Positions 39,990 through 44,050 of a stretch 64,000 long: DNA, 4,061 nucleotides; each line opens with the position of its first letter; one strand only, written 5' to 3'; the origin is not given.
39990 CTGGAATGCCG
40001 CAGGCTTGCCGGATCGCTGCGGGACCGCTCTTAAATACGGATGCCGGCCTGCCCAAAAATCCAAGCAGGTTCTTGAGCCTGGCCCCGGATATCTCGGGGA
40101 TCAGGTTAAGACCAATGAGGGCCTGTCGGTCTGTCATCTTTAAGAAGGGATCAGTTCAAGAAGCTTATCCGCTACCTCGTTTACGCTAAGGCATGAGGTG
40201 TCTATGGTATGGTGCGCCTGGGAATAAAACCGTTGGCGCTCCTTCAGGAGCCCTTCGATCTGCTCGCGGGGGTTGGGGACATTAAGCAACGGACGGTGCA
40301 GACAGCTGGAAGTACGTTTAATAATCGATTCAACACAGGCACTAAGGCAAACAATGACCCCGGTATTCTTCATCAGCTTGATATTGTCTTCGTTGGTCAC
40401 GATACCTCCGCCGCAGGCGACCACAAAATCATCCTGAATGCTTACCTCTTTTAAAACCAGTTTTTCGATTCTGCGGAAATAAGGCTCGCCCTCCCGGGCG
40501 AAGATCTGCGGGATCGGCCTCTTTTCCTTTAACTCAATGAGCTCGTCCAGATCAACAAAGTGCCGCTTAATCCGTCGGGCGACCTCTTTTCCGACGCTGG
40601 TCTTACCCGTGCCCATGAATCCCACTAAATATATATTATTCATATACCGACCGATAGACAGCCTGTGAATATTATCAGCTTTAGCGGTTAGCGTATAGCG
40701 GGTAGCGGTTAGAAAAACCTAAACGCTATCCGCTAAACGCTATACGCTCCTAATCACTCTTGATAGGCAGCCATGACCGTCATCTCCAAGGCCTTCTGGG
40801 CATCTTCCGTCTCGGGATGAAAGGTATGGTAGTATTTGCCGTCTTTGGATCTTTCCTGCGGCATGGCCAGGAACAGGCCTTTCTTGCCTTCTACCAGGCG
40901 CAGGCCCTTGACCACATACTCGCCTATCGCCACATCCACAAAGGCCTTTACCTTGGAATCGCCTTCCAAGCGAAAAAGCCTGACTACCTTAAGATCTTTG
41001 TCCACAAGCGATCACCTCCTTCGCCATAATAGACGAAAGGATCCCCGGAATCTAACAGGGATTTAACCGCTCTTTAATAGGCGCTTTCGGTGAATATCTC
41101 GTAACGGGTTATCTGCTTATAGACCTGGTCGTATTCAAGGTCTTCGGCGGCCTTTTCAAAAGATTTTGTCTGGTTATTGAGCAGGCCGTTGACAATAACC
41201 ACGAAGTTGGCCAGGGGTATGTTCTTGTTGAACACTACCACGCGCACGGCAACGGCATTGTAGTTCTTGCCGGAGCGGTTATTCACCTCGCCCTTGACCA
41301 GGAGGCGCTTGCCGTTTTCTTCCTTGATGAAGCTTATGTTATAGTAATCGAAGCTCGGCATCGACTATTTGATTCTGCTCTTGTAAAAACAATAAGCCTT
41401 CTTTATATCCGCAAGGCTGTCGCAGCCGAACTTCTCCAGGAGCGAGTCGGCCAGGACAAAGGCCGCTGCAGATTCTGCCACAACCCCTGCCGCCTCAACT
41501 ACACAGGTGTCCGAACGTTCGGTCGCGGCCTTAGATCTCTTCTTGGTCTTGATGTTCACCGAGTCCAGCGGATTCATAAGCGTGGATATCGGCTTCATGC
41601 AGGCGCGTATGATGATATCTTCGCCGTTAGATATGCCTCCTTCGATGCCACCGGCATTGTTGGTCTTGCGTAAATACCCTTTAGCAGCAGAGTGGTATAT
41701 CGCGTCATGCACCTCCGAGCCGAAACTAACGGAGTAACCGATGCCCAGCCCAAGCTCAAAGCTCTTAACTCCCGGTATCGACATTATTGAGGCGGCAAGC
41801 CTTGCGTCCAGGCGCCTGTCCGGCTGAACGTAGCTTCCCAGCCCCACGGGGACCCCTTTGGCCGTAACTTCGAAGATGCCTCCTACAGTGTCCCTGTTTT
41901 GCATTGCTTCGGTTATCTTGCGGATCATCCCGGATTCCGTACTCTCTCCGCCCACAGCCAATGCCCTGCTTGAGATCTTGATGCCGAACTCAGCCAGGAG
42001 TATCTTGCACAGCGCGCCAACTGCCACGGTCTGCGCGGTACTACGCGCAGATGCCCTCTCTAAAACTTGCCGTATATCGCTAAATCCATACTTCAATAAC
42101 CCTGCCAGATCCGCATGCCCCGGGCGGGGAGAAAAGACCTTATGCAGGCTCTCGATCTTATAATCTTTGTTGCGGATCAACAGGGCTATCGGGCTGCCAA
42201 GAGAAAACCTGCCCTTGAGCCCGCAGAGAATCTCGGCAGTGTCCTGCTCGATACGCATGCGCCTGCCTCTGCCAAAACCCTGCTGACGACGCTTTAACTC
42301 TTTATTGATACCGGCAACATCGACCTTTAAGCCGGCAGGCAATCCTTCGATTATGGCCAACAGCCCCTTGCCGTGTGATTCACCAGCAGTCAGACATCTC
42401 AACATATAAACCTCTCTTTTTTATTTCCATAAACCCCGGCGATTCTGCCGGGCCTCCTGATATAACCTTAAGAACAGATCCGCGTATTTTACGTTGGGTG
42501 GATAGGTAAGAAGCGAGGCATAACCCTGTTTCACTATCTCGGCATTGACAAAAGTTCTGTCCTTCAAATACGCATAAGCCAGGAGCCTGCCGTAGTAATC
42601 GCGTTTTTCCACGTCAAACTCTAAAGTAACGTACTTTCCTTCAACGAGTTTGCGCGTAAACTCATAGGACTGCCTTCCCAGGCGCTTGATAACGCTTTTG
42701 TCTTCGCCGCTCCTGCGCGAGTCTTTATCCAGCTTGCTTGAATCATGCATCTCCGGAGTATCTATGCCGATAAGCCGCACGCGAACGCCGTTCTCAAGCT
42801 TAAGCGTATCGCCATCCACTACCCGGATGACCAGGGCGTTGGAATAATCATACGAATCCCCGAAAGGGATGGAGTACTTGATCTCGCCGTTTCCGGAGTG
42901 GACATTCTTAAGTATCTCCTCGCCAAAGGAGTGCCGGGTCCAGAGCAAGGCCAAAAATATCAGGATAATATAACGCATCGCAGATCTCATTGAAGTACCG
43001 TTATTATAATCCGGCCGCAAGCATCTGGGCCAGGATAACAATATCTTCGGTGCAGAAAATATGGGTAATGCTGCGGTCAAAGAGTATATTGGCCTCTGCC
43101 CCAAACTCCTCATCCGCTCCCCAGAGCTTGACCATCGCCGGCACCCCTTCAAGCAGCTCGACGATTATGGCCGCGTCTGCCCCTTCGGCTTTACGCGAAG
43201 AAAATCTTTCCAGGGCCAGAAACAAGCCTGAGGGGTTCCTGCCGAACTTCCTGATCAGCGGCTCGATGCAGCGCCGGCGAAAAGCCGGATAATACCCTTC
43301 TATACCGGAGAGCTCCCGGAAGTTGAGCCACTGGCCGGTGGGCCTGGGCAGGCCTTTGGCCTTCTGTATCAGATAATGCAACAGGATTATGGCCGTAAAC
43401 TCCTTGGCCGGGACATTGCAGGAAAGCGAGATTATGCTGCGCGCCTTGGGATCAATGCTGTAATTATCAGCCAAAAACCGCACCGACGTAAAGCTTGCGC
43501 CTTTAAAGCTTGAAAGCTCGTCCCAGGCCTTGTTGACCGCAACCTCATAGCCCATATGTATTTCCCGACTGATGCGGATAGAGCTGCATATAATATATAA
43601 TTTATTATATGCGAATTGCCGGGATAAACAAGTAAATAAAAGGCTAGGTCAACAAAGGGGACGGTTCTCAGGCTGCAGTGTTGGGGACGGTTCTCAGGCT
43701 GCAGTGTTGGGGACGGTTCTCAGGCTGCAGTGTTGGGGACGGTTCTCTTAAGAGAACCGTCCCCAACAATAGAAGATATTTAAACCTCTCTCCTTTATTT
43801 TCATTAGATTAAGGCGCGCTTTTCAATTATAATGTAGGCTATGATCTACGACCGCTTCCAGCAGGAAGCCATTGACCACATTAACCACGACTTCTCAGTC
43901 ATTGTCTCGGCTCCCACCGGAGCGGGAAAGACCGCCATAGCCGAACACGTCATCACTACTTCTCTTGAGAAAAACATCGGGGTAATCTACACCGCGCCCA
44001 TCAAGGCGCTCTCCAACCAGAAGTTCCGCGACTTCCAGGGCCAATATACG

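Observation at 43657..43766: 3 x 26-bp perfect tandem array fused to a 34-bp palindrome at the only strand-switch region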

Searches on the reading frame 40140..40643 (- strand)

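Call 11: search_protein_families(library=pfam, proteins=[window:40140-40643:-])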
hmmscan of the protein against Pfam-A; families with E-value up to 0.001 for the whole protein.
window:40140-40643:- (167 aa): 2 families
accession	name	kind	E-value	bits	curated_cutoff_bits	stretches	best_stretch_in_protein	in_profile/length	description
PF01202.28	SKI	-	1.1e-45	156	22.1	1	10-165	1-158/159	Shikimate kinase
PF00004.35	AAA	-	0.00035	21.5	21.2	1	4-33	1-30/131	ATPase family associated with various cellular activities (AAA)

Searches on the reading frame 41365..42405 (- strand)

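Call 11: search_protein_families(library=pfam, proteins=[window:41365-42405:-])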
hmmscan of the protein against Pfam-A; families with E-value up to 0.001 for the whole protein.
window:41365-42405:- (346 aa): 1 family
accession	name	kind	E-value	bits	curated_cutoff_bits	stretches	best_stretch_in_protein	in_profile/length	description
PF01264.26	Chorismate_synt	-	6.2e-105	351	27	1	2-323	1-327/327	Chorismate synthase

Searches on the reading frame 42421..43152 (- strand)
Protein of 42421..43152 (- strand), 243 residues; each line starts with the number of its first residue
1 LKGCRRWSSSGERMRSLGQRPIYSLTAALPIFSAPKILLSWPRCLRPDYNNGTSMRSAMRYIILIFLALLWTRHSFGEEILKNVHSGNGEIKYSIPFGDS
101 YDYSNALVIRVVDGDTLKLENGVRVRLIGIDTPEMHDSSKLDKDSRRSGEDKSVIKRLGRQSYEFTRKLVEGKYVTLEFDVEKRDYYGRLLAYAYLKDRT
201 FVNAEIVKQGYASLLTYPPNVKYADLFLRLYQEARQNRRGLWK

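Call 11: search_protein_families(library=pfam, proteins=[window:42421-43152:-])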
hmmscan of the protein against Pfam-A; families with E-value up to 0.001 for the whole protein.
window:42421-43152:- (243 aa): 1 family
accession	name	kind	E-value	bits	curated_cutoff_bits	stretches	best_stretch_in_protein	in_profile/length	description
PF00565.23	SNase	-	1.5e-22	80.5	21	1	124-243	1-106/107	Staphylococcal nuclease homologue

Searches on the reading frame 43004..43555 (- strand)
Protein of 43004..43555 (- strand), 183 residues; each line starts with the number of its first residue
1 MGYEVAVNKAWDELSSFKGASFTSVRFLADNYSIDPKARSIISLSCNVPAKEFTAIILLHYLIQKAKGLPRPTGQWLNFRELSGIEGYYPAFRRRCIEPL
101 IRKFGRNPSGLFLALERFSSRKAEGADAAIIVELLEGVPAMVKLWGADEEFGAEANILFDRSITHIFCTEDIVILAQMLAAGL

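Call 11: search_protein_families(library=pfam, proteins=[window:43004-43555:-])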
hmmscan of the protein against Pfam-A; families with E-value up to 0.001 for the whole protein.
window:43004-43555:- (183 aa): 1 family
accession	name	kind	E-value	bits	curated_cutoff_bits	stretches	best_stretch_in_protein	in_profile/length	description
PF12654.12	DUF3786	-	1.4e-37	129.4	27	1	24-180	20-174/176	Domain of unknown function (DUF3786)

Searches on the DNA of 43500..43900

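Call 19: search_rna_families(source=window, start=43500, end=43900, threshold=evalue, max_evalue=10, show_alignments=3)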
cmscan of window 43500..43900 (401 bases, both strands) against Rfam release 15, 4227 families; matches with E-value up to 10: 22.
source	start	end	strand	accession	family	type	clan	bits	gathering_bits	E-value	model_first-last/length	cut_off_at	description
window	43732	43767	+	RF04262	MIR1319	Gene; miRNA;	-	25.7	116.6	0.015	1-119/119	no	MIR1319 microRNA precursor family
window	43732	43767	-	RF04262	MIR1319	Gene; miRNA;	-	25.7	116.6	0.015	1-119/119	no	MIR1319 microRNA precursor family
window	43731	43768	-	RF03769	mir-3913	Gene; miRNA;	-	23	100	0.033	1-100/100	no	mir-3913 microRNA precursor family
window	43731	43768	+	RF03769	mir-3913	Gene; miRNA;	-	23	100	0.033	1-100/100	no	mir-3913 microRNA precursor family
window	43736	43764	+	RF03681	mir-1295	Gene; miRNA;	-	22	100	0.085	1-78/78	no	mir-1295 microRNA precursor family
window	43724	43777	-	RF04246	MIR169_8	Gene; miRNA;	CL00098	21.4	107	0.13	1-137/137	no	MIR169_8 microRNA precursor family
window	43732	43767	-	RF03861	mir-4484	Gene; miRNA;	-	20.5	90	0.37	1-89/89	no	mir-4484 microRNA precursor family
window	43728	43771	-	RF03571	mir-734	Gene; miRNA;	-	20.4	100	0.21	1-93/93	no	mir-734 microRNA precursor family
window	43728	43771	-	RF03857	mir-3129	Gene; miRNA;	-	20.3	90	0.15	16-67/82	no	mir-3129 microRNA precursor family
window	43731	43768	+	RF03857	mir-3129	Gene; miRNA;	-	19.6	90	0.23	19-64/82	no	mir-3129 microRNA precursor family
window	43628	43806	+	RF02613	BSR0739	Gene; sRNA;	-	19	191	0.076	1-160/160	no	Brucella sRNA 0739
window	43730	43769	-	RF00256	mir-196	Gene; miRNA;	-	18.7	55.4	0.15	1-77/77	no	mir-196 microRNA precursor family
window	43735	43817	-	RF00007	U12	Gene; snRNA; splicing;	CL00006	18.1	53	0.2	1-151/151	no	U12 minor spliceosomal RNA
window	43735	43766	+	RF03339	mir-3047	Gene; miRNA;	-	16.9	53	1.4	1-61/61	no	mir-3047 microRNA precursor family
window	43728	43771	+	RF03562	mir-2004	Gene; miRNA;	-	16.9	100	2.3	1-98/98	no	mir-2004 microRNA precursor family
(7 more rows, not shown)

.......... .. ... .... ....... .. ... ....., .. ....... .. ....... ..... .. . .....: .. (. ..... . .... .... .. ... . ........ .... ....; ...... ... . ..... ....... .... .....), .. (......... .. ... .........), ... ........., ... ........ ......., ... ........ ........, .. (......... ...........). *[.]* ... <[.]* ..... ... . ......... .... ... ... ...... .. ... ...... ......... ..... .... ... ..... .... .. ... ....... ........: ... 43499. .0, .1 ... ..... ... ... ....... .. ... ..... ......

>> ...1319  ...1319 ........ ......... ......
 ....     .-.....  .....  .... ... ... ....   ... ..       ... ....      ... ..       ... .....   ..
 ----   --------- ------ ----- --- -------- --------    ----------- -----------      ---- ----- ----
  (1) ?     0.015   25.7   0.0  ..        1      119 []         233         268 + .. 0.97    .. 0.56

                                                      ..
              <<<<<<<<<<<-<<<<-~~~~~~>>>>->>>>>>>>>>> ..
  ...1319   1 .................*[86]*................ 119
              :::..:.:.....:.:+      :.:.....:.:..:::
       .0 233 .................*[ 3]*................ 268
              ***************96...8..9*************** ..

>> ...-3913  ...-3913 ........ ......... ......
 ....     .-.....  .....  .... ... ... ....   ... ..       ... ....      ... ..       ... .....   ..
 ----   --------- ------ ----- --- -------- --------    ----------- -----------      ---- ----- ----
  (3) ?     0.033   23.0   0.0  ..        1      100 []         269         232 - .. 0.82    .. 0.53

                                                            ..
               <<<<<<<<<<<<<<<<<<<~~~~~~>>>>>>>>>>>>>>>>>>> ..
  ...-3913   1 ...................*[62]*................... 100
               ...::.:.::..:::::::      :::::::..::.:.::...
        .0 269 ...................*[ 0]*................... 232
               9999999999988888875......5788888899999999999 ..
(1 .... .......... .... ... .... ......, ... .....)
